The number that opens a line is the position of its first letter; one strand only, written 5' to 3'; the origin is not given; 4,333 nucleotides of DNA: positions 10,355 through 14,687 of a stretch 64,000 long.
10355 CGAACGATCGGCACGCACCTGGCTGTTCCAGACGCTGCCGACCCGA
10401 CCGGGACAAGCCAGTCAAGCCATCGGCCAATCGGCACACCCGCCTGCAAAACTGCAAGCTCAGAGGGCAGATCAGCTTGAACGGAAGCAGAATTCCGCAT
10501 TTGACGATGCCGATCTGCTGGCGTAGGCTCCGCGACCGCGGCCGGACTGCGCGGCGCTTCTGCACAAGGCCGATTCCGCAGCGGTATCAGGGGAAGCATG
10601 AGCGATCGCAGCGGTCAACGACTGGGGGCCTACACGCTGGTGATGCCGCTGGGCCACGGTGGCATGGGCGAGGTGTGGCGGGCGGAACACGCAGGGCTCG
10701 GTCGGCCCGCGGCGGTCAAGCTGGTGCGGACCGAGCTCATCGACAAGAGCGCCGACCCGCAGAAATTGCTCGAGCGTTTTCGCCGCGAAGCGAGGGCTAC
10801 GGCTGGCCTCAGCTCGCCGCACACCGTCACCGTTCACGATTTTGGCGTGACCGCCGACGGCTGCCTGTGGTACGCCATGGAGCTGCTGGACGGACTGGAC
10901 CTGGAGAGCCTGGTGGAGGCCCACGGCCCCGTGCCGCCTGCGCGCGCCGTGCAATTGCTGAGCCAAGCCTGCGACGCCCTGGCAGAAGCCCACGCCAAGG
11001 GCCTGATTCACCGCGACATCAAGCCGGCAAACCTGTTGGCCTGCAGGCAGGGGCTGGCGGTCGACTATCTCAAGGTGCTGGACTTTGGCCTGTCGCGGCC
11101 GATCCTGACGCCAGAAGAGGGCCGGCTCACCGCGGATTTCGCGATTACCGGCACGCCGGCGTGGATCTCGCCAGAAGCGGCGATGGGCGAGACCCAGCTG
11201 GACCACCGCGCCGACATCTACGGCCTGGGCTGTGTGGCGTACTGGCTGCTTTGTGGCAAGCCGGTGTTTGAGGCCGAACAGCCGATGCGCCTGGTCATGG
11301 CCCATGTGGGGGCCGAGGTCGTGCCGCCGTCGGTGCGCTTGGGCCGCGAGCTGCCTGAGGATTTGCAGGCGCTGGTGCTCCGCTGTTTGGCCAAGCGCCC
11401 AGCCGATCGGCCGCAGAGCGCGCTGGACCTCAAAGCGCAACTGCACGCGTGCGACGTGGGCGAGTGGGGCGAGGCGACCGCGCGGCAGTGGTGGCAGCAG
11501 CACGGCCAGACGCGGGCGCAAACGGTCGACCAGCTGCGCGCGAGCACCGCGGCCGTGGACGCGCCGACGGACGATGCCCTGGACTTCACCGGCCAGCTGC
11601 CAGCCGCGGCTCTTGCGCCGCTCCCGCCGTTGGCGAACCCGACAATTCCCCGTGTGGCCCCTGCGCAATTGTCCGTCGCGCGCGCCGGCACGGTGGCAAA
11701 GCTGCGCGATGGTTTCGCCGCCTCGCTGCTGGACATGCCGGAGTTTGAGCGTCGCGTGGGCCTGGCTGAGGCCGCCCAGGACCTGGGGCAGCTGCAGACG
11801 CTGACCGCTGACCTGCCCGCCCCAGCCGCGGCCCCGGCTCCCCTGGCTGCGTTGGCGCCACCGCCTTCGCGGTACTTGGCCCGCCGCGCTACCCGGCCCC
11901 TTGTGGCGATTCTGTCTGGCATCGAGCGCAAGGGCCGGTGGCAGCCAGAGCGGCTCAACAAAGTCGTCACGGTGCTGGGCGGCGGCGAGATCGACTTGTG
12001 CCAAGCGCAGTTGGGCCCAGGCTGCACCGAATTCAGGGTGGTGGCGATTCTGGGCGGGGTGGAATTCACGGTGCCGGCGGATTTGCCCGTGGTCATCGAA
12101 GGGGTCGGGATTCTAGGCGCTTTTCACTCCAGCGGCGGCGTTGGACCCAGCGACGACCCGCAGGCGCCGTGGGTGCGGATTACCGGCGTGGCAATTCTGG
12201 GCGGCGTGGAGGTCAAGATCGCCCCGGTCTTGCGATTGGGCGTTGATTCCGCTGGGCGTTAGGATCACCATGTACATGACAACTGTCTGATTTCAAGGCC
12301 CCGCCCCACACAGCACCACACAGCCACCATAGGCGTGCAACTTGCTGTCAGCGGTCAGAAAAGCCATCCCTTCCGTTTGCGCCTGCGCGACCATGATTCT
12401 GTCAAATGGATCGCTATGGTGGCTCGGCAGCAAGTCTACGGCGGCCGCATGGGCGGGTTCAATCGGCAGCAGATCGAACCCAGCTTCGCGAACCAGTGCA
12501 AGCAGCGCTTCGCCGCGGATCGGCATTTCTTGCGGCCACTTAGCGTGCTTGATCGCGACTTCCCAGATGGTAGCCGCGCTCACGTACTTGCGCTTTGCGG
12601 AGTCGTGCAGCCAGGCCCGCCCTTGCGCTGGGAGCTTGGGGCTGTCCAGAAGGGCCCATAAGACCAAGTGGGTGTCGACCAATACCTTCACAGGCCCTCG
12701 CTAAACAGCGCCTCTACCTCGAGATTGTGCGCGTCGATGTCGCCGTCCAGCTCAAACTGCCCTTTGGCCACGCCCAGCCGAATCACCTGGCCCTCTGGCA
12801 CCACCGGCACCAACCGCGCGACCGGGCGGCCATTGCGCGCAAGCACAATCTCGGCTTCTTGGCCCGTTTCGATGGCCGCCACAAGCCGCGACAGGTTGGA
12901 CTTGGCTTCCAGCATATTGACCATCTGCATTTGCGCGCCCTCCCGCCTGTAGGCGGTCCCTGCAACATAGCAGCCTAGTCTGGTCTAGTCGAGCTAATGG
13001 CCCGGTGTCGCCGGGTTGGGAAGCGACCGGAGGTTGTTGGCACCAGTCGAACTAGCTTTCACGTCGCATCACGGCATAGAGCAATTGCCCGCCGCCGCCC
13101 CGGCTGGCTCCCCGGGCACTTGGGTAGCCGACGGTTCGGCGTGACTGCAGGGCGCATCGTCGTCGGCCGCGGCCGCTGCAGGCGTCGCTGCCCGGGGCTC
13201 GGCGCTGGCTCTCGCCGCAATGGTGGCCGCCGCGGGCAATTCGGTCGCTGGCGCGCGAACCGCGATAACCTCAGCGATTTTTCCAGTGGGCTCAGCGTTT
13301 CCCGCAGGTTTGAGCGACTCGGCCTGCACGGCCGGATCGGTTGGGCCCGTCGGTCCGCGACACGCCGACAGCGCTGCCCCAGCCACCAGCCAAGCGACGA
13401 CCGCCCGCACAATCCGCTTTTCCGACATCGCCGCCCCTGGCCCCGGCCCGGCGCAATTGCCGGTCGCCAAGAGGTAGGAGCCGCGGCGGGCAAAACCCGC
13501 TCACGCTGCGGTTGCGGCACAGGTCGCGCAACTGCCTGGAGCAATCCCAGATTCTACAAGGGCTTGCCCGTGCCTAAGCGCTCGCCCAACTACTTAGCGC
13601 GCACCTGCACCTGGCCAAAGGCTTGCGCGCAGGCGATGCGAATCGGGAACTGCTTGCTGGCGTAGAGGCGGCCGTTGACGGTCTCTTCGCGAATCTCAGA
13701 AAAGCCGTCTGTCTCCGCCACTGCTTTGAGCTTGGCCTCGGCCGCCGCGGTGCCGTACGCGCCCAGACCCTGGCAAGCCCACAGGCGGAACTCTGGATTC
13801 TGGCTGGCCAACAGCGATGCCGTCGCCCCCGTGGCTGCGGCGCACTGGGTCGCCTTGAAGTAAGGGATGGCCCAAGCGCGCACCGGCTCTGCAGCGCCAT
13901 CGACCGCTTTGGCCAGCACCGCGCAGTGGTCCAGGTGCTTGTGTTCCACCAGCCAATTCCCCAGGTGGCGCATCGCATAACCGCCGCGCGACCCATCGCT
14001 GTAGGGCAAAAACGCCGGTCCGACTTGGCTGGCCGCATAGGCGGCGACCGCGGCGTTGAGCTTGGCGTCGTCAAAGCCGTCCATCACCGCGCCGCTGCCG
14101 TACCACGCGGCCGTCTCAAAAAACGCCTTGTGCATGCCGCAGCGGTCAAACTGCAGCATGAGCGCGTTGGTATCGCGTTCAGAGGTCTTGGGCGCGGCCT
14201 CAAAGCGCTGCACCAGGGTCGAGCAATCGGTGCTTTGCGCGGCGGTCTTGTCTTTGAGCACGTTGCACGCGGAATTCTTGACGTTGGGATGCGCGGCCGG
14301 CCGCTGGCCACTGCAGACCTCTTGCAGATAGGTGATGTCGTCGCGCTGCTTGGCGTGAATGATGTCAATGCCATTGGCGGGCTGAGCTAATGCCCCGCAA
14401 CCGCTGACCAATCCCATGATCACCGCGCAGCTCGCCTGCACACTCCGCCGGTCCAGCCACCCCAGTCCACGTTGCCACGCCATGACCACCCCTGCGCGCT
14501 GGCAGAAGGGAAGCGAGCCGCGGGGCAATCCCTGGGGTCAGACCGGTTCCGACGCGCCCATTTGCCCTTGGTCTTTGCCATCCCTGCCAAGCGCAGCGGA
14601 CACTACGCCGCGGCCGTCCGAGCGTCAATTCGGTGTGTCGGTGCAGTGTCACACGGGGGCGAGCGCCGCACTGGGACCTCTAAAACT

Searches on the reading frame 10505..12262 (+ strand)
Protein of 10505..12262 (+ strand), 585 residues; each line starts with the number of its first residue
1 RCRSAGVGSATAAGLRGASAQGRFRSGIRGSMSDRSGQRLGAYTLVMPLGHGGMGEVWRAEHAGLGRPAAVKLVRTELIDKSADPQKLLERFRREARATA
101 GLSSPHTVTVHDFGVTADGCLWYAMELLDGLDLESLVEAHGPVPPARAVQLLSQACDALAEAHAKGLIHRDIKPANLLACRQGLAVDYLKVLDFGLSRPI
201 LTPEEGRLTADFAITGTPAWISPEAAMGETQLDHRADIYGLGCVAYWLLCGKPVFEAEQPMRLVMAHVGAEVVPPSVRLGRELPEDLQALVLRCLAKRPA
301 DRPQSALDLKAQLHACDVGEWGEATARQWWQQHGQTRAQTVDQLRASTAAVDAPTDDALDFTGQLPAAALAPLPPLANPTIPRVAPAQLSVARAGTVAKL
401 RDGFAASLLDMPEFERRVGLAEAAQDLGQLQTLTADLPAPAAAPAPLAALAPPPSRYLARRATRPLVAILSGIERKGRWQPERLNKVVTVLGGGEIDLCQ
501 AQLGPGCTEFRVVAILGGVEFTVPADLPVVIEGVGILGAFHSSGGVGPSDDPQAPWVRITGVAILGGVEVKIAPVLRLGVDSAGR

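Call 8: search_protein_families(library=pfam, proteins=[window:10505-12262:+], max_evalue=0.001)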
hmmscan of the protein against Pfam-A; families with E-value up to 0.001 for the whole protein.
window:10505-12262:+ (585 aa): 3 families
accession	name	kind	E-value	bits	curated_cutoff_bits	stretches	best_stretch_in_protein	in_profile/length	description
PF00069.31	Pkinase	-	4.8e-39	134.8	31.7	1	43-304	1-253/263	Protein kinase domain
PF07714.23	PK_Tyr_Ser-Thr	-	3e-20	73.1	23.1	1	47-304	5-250/258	Protein tyrosine and serine/threonine kinase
PF08044.16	DUF1707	-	1.3e-07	31.9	27.6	1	393-438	8-53/53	DUF1707 SHOCT-like domain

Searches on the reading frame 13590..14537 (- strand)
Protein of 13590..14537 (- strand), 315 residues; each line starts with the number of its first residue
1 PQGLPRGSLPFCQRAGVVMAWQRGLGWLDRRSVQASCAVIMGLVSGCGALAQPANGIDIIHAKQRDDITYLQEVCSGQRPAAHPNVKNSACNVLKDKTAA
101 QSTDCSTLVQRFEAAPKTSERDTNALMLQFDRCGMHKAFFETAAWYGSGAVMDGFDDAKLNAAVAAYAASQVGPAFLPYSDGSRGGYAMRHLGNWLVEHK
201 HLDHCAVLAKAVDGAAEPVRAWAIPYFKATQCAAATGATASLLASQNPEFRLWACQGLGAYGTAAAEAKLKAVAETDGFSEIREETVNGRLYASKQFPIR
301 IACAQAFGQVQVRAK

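Call 8: search_protein_families(library=pfam, proteins=[window:13590-14537:-], max_evalue=0.001)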
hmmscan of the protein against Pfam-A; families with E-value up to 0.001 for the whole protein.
window:13590-14537:- (315 aa): 1 family
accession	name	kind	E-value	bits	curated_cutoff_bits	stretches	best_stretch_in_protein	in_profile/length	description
PF13646.12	HEAT_2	-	5.1e-06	27.1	27.7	1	208-286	4-83/88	HEAT repeats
